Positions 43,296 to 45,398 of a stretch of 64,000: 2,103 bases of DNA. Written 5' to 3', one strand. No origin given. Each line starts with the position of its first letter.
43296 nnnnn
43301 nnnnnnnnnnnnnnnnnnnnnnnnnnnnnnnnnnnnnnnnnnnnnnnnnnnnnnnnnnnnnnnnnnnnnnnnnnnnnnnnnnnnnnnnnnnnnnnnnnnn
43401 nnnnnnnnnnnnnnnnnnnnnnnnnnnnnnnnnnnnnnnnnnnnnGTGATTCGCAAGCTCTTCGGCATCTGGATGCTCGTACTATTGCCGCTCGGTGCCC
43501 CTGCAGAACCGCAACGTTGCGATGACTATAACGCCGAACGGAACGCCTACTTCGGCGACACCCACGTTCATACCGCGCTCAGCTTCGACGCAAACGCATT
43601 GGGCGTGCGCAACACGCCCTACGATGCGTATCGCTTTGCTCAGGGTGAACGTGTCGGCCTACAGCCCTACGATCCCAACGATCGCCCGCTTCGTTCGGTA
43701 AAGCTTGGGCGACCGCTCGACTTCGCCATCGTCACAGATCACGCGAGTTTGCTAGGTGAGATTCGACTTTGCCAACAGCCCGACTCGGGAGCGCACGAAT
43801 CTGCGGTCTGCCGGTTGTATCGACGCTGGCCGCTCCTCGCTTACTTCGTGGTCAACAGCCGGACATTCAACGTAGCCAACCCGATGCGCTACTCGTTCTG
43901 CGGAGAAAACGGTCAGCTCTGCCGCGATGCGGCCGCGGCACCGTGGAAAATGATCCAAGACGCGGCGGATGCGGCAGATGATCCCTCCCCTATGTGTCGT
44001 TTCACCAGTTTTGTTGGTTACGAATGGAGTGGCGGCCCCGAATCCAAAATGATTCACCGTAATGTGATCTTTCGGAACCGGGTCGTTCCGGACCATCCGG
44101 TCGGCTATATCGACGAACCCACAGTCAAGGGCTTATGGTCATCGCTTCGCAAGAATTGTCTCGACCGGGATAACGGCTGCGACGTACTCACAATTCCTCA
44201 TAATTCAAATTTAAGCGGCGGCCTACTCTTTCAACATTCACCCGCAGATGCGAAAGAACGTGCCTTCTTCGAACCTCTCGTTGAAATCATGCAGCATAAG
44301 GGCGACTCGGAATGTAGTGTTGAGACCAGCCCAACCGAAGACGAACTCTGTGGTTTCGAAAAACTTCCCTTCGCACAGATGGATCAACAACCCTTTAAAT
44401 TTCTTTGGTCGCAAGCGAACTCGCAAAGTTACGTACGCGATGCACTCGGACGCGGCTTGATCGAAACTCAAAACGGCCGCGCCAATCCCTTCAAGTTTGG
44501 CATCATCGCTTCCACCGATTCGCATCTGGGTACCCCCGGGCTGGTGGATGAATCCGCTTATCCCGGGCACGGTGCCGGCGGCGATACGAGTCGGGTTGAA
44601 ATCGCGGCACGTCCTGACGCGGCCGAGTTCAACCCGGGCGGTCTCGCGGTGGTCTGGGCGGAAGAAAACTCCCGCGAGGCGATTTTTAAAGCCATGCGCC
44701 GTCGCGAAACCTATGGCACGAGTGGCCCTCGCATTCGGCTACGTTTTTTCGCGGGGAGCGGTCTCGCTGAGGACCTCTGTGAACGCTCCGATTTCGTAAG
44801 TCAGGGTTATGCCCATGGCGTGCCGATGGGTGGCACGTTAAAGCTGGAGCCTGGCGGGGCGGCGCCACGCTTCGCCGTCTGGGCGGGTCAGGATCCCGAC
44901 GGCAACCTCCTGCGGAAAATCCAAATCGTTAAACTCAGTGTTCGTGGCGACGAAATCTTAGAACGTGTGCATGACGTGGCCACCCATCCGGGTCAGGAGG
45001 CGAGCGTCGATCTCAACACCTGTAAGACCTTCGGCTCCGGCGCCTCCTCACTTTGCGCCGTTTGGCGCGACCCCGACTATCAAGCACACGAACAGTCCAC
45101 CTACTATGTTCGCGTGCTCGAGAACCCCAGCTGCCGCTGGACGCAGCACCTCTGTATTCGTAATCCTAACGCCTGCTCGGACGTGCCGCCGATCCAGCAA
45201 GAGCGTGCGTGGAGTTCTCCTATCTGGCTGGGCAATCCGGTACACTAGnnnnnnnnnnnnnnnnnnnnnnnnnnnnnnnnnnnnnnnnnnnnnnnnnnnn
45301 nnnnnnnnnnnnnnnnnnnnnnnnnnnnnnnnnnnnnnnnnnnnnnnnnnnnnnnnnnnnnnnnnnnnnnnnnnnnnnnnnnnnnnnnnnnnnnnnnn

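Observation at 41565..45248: Five genes translationally coupled behind an ECF sigma: DUF3619-like, DUF3106, small membrane protein and a secreted DUF3604 protein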

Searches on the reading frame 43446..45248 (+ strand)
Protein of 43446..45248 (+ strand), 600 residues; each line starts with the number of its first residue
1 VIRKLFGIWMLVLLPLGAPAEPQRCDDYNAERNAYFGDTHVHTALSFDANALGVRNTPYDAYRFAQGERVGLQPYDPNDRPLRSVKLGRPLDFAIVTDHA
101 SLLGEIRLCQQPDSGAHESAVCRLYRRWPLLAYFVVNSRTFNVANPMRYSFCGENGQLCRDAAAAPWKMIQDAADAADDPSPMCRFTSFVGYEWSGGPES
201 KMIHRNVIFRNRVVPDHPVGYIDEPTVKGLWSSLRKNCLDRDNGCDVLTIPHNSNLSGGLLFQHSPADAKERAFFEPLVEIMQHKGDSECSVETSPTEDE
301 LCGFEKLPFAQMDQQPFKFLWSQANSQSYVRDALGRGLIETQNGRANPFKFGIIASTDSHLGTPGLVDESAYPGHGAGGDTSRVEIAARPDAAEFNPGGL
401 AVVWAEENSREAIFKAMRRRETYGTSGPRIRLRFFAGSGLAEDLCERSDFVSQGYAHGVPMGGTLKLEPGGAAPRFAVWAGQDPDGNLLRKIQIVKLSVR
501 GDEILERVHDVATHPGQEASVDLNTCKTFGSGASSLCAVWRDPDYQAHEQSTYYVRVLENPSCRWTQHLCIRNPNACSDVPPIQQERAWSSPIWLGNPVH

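Call 3: search_protein_families(library=pfam, proteins=[window:43446-45248:+], max_evalue=0.01)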
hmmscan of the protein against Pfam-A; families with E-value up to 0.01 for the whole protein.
window:43446-45248:+ (600 aa): 1 family
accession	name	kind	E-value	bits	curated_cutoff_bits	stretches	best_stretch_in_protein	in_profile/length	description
PF12228.14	DUF3604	-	8e-162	540.2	20.4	1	30-595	2-589/591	Protein of unknown function (DUF3604)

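Call 4: search_protein_families(library=ncbifam, proteins=[window:43446-45248:+], max_evalue=0.01)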
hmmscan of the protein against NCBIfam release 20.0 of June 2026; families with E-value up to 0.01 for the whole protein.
window:43446-45248:+ (600 aa): 1 family
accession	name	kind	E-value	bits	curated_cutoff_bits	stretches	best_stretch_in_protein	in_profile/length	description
NF038032.1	CehA_McbA_metalo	domain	0.00084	18.8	80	0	399-494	189-258/315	CehA/McbA family metallohydrolase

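Call 6: find_homologous_proteins(query=window:43446-45248:+, max_evalue=1e-10)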
Query window:43446-45248:+ (600 aa): 7999 proteins with E <= 1e-10 among 8000 candidates; the best 120 are listed.
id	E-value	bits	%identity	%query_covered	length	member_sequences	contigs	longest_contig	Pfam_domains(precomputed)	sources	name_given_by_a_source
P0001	0.0e+0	1431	100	100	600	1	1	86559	PF12228.15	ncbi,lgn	-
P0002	2.7e-228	778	60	96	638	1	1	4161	PF12228.15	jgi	jgi:hypothetical protein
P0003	2.3e-227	775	59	96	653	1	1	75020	PF12228.15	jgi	-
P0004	5.3e-227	773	57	99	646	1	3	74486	PF12228.15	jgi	jgi:hypothetical protein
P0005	3.8e-226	771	61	94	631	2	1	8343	PF12228.15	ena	-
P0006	4.4e-226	770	58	97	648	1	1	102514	PF12228.15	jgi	jgi:hypothetical protein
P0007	1.7e-225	768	59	96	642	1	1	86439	PF12228.15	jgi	jgi:hypothetical protein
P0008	5.1e-225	767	59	91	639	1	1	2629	PF12228.15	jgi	jgi:hypothetical protein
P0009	2.0e-223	762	57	96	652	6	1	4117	PF12228.15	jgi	jgi:hypothetical protein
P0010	6.0e-223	760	57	96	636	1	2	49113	PF12228.15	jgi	jgi:hypothetical protein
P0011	1.0e-222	759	56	99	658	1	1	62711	PF12228.15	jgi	jgi:hypothetical protein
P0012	3.3e-222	758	57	97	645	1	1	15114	PF12228.15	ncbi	-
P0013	1.7e-221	755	58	96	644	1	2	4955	PF12228.15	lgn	-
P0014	5.7e-220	750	57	95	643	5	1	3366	PF12228.15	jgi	jgi:hypothetical protein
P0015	1.5e-219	749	57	96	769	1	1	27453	PF12228.15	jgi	jgi:hypothetical protein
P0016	1.8e-219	749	55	99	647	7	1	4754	PF12228.15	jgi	jgi:hypothetical protein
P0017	2.4e-219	748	58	95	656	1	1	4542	PF12228.15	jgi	-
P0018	4.2e-219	747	58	95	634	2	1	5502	PF12228.15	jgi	-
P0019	6.6e-218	743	57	96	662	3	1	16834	PF12228.15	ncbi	-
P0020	2.3e-216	738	57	96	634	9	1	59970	PF12228.15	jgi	jgi:hypothetical protein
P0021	4.2e-216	737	56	96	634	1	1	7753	PF12228.15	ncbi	-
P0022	4.4e-216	737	56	96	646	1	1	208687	PF12228.15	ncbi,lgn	-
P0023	1.3e-215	736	56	95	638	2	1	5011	PF12228.15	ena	-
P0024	2.6e-214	732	57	96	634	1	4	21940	PF12228.15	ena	-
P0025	1.9e-213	729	55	98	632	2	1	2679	PF12228.15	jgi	jgi:hypothetical protein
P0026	4.7e-213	727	54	99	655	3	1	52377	PF12228.15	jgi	jgi:hypothetical protein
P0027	6.3e-213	727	55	97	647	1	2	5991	PF12228.15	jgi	-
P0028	2.1e-212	725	57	94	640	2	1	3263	PF12228.15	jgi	jgi:hypothetical protein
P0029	5.1e-212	724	55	95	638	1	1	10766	PF12228.15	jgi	jgi:Protein of unknown function (DUF3604)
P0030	5.7e-212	724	55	95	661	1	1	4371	PF12228.15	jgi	jgi:Protein of unknown function (DUF3604)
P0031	7.5e-212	723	54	96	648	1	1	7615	PF12228.15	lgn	-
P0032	1.2e-211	723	53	96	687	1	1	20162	PF12228.15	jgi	jgi:hypothetical protein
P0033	1.3e-211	723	56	95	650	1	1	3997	PF12228.15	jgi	jgi:hypothetical protein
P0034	1.9e-211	722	56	95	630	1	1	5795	PF12228.15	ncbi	-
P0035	4.6e-211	721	57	94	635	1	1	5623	PF12228.15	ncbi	-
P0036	5.5e-211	721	56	95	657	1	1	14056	PF12228.15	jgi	jgi:hypothetical protein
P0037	1.0e-210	720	56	96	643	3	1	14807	PF12228.15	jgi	jgi:hypothetical protein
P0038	3.0e-210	718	54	96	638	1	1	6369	PF12228.15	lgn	-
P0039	7.1e-210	717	55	95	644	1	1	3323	PF12228.15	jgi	jgi:hypothetical protein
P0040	7.8e-210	717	54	96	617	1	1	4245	PF12228.15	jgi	jgi:hypothetical protein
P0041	2.2e-208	712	54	96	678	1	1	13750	PF12228.15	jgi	jgi:hypothetical protein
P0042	3.3e-208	711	54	98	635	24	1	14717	PF12228.15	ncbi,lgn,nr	ncbi:MAG: DUF3604 domain-containing protein [Myxococcales bacterium]|nr:DUF3604 domain-containing pr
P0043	1.6e-207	709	55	98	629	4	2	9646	PF12228.15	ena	-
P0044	3.1e-207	708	55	95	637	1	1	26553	PF12228.15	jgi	jgi:hypothetical protein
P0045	6.1e-207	707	55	96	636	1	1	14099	PF12228.15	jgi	jgi:Protein of unknown function (DUF3604)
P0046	1.0e-205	703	55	95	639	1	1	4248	PF12228.15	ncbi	-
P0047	2.0e-205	702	55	97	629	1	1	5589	PF12228.15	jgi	jgi:hypothetical protein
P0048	2.9e-205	702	54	95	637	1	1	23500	PF12228.15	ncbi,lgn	ncbi:MAG: DUF3604 domain-containing protein [Myxococcota bacterium]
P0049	3.0e-205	702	53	99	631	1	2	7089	PF12228.15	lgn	-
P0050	3.8e-205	701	54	95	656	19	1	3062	PF12228.15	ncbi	-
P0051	4.2e-205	701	55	96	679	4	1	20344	PF12228.15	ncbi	-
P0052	8.9e-205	700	57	94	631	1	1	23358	PF12228.15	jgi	jgi:hypothetical protein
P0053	9.1e-205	700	56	94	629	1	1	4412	PF12228.15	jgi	jgi:hypothetical protein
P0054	2.9e-204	698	55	95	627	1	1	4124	PF12228.15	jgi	jgi:hypothetical protein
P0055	7.2e-204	697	54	99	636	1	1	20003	PF12228.15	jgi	jgi:hypothetical protein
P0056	9.9e-204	697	54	96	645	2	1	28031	PF12228.15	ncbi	-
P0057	1.0e-203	697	53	98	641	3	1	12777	PF12228.15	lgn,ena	-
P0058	1.7e-203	696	55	95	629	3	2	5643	PF12228.15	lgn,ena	-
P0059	1.7e-203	696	54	95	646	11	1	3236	PF12228.15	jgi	jgi:hypothetical protein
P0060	3.8e-203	695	55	95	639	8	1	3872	PF12228.15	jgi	jgi:hypothetical protein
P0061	4.8e-203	694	55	97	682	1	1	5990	PF12228.15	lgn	-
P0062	5.9e-203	694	53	99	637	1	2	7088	PF12228.15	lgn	-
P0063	9.0e-203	693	54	97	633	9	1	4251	PF12228.15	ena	-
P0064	2.4e-202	692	53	95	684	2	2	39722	PF12228.15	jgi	jgi:hypothetical protein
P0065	2.8e-202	692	53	96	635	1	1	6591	PF12228.15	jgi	jgi:hypothetical protein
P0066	3.0e-202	692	56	95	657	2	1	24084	PF12228.15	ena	-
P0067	3.0e-202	692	54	95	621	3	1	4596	PF12228.15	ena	-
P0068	3.7e-202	691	55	95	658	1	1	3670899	PF12228.15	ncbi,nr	ncbi:MAG: DUF3604 domain-containing protein [Deltaproteobacteria bacterium]|nr:MAG: DUF3604 domain-c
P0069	4.1e-202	691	52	98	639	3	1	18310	PF12228.15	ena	-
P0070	6.6e-202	691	55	96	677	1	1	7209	PF12228.15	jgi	jgi:hypothetical protein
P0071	1.0e-201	690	55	95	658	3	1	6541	PF12228.15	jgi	jgi:hypothetical protein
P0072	1.2e-201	690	55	95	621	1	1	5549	PF12228.15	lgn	-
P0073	1.4e-201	689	53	98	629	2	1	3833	PF12228.15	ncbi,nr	ncbi:MAG: DUF3604 domain-containing protein [Myxococcota bacterium]|nr:DUF3604 domain-containing pro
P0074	1.6e-201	689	54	95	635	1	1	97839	PF12228.15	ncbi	-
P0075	1.9e-201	689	53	96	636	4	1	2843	PF12228.15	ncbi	-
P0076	2.2e-201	689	55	95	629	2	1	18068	PF12228.15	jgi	jgi:hypothetical protein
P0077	2.2e-201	689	54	95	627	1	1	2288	PF12228.15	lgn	-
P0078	2.7e-201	689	54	96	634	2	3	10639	PF12228.15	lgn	-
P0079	4.6e-200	684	53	96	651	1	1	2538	PF12228.15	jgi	jgi:hypothetical protein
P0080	6.3e-200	684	53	96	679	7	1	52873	PF12228.15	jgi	jgi:hypothetical protein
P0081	7.0e-200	684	54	95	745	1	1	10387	PF12228.15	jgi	jgi:hypothetical protein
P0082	1.4e-199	683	54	96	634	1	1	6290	PF12228.15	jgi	jgi:hypothetical protein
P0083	1.4e-199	683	54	97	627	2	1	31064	PF12228.15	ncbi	-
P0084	2.5e-199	682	53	96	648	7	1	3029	PF12228.15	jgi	jgi:hypothetical protein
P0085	2.8e-199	682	54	96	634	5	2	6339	PF12228.15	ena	-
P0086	3.2e-199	682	53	96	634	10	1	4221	PF12228.15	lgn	-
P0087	1.1e-198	680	54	96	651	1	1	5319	PF12228.15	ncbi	-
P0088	1.2e-198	680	55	95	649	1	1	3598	PF12228.15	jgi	jgi:hypothetical protein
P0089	1.9e-198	679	53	95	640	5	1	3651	PF12228.15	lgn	-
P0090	2.7e-198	679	53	98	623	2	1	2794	PF12228.15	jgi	jgi:hypothetical protein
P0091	8.1e-198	677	52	96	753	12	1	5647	PF12228.15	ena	-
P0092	8.5e-198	677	54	95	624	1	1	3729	PF12228.15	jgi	-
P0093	1.0e-197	677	53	96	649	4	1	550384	PF12228.15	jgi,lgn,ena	-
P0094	1.3e-197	676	53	96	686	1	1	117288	PF12228.15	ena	-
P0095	1.6e-197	676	54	96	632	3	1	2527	PF12228.15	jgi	jgi:hypothetical protein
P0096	2.0e-197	676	53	95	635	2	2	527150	PF12228.15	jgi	-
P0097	3.4e-197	675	54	95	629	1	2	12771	PF12228.15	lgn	-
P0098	3.4e-197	675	52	97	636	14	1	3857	PF12228.15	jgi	jgi:hypothetical protein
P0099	4.6e-197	675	52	97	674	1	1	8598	PF12228.15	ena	-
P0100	5.6e-197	674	54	95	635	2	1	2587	PF12228.15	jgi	jgi:hypothetical protein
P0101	5.7e-197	674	53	95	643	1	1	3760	PF12228.15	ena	-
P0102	6.5e-197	674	53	95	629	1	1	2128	PF12228.15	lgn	-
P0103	8.8e-197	674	54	96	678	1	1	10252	PF12228.15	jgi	jgi:hypothetical protein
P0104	1.2e-196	673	54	96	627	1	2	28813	PF12228.15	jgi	jgi:hypothetical protein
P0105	1.3e-196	673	53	96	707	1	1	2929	PF12228.15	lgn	-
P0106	1.9e-196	673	53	96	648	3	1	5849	PF12228.15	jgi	jgi:hypothetical protein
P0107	2.1e-196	672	54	96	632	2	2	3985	PF12228.15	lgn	-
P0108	2.4e-196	672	54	95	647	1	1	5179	PF12228.15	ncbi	-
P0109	4.9e-196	671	54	96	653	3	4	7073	PF12228.15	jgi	jgi:hypothetical protein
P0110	6.4e-196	671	52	96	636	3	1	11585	PF12228.15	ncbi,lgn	-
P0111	7.0e-196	671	52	99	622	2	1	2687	PF12228.15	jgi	jgi:hypothetical protein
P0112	8.9e-196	670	50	96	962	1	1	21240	PF12228.15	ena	-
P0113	9.0e-196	670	52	96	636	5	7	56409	PF12228.15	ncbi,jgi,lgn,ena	-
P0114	1.0e-195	670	53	97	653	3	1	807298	PF12228.15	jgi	-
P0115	1.1e-195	670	52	97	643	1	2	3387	PF12228.15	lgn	-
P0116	1.2e-195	670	51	97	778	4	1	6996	PF12228.15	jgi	jgi:hypothetical protein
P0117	1.2e-195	670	52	98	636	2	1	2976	PF12228.15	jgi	jgi:hypothetical protein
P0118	1.2e-195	670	55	93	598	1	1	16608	PF12228.15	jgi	jgi:hypothetical protein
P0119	1.5e-195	670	52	95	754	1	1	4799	PF12228.15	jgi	jgi:hypothetical protein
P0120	2.1e-195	669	54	97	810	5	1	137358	PF12228.15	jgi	jgi:hypothetical protein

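Call 7: find_encoding_contigs(protein=P0001, flank=10000, max_places=3)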
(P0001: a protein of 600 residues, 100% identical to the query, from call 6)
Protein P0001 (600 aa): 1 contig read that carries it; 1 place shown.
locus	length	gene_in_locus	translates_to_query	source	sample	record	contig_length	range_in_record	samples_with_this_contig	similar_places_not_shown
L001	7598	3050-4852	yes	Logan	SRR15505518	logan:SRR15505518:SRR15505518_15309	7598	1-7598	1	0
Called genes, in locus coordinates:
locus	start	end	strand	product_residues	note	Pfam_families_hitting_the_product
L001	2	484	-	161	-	?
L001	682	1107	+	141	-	-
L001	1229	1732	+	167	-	PF04542:Sigma70_r2 (weak), PF07638:Sigma70_ECF (weak), PF08281:Sigma70_r4_2, PF04545:Sigma70_r4, PF22233:PhyR_sigma-like (faint)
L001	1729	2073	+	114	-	-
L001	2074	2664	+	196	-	-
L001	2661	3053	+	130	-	-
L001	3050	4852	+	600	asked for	PF12228:DUF3604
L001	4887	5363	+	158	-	PF12973:Cupin_7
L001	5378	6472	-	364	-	PF13623:SurA_N_2 (weak), PF13624:SurA_N_3 (weak), PF13462:Thioredoxin_4, PF13098:Thioredoxin_2 (faint), PF01323:DSBA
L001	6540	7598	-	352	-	?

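Call 8: find_encoding_contigs(protein=P0003, flank=8000, max_places=3)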
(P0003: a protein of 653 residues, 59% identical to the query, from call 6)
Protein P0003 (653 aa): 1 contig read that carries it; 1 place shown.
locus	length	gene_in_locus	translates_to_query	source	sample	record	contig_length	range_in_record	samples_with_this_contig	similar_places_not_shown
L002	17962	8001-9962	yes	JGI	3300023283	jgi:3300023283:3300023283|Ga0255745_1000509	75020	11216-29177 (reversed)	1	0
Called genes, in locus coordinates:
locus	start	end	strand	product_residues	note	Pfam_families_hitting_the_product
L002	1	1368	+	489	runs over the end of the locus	PF00890:FAD_binding_2, PF01266:DAO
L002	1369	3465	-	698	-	PF01055:Glyco_hydro_31_2nd, PF21365:Glyco_hydro_31_3rd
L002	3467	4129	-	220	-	-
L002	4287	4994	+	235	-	-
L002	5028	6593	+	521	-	PF01663:Phosphodiest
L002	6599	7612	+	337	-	PF01073:3Beta_HSD, PF01370:Epimerase, PF02719:Polysacc_synt_2 (weak), PF04321:RmlD_sub_bind (weak), PF05368:NmrA, PF07993:NAD_binding_4 (faint), PF13460:NAD_binding_10, PF16363:GDP_Man_Dehyd (weak)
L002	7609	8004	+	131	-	-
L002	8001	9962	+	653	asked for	PF12228:DUF3604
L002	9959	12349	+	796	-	PF00933:Glyco_hydro_3, PF01915:Glyco_hydro_3_C, PF14310:Fn3-like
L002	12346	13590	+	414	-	PF13469:Sulfotransfer_3, PF17784:Sulfotransfer_4 (faint)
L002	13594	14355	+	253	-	PF01694:Rhomboid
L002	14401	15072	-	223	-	PF00730:HhH-GPD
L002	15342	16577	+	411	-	PF05157:MshEN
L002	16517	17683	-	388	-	PF01073:3Beta_HSD, PF01370:Epimerase, PF02719:Polysacc_synt_2 (faint), PF04321:RmlD_sub_bind, PF05368:NmrA, PF16363:GDP_Man_Dehyd, PF13460:NAD_binding_10, PF07993:NAD_binding_4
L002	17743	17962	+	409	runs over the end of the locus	PF02515:CoA_transf_3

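Call 10: find_encoding_contigs(protein=P0004, flank=8000, max_places=3)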
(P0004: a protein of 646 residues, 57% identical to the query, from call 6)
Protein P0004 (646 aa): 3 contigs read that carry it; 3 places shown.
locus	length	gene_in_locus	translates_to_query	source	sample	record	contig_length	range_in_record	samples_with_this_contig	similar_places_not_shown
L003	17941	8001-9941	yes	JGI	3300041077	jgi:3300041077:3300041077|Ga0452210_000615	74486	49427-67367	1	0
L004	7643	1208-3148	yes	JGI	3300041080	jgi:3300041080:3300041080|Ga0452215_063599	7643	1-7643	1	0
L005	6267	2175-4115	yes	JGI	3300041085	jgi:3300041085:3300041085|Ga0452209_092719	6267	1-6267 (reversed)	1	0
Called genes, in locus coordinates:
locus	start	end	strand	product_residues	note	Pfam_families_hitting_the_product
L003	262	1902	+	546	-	PF16371:MetallophosN, PF00149:Metallophos (weak), PF16370:MetallophosC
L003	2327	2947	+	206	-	PF13489:Methyltransf_23, PF01209:Ubie_methyltran (faint), PF08241:Methyltransf_11, PF08242:Methyltransf_12 (weak), PF13649:Methyltransf_25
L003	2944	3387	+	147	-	PF00582:Usp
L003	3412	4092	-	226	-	PF09335:VTT_dom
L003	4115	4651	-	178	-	-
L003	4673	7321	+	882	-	PF03176:MMPL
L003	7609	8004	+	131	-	-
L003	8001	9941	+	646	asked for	PF12228:DUF3604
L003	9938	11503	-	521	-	-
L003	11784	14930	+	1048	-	PF00515:TPR_1 (faint), PF07719:TPR_2 (faint), PF13176:TPR_7 (faint), PF13428:TPR_14 (faint), PF14559:TPR_19, PF00069:Pkinase, PF07714:PK_Tyr_Ser-Thr, PF03109:ABC1 (weak), +1 more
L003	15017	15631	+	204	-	-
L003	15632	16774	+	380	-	PF18306:LDcluster4, PF03641:Lysine_decarbox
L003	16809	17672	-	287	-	PF13714:PEP_mutase, PF00463:ICL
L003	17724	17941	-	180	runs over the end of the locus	PF00440:TetR_N (weak)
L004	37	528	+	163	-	PF03176:MMPL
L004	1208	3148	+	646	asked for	PF12228:DUF3604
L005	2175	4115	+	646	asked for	PF12228:DUF3604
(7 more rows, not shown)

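Call 11: find_encoding_contigs(protein=P0006, flank=8000, max_places=3)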
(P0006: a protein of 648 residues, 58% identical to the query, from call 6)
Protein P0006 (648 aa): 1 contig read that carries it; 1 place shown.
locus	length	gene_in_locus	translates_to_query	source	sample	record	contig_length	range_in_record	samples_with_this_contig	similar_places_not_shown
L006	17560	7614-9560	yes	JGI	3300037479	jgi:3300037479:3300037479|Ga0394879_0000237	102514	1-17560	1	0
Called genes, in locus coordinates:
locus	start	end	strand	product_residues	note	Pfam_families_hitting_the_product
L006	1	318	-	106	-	?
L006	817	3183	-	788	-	PF13185:GAF_2 (weak), PF01590:GAF (weak), PF00211:Guanylate_cyc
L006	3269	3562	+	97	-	-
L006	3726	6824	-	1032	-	PF10282:Lactonase (faint)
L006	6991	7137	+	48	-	-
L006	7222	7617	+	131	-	-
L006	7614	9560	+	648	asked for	PF12228:DUF3604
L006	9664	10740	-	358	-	PF04909:Amidohydro_2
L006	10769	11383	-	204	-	PF00440:TetR_N, PF21597:TetR_C_43 (weak)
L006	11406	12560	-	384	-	PF04909:Amidohydro_2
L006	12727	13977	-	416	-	PF13469:Sulfotransfer_3, PF17784:Sulfotransfer_4 (faint)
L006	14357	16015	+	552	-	-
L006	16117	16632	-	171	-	PF06803:DUF1232 (weak), PF00226:DnaJ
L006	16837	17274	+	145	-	PF00293:NUDIX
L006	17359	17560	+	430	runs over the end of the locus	PF00070:Pyr_redox (faint), PF01266:DAO (faint), PF01494:FAD_binding_3 (faint), PF07992:Pyr_redox_2, PF13450:NAD_binding_8 (weak), PF13738:Pyr_redox_3 (faint), PF22366:NDH2_C (weak)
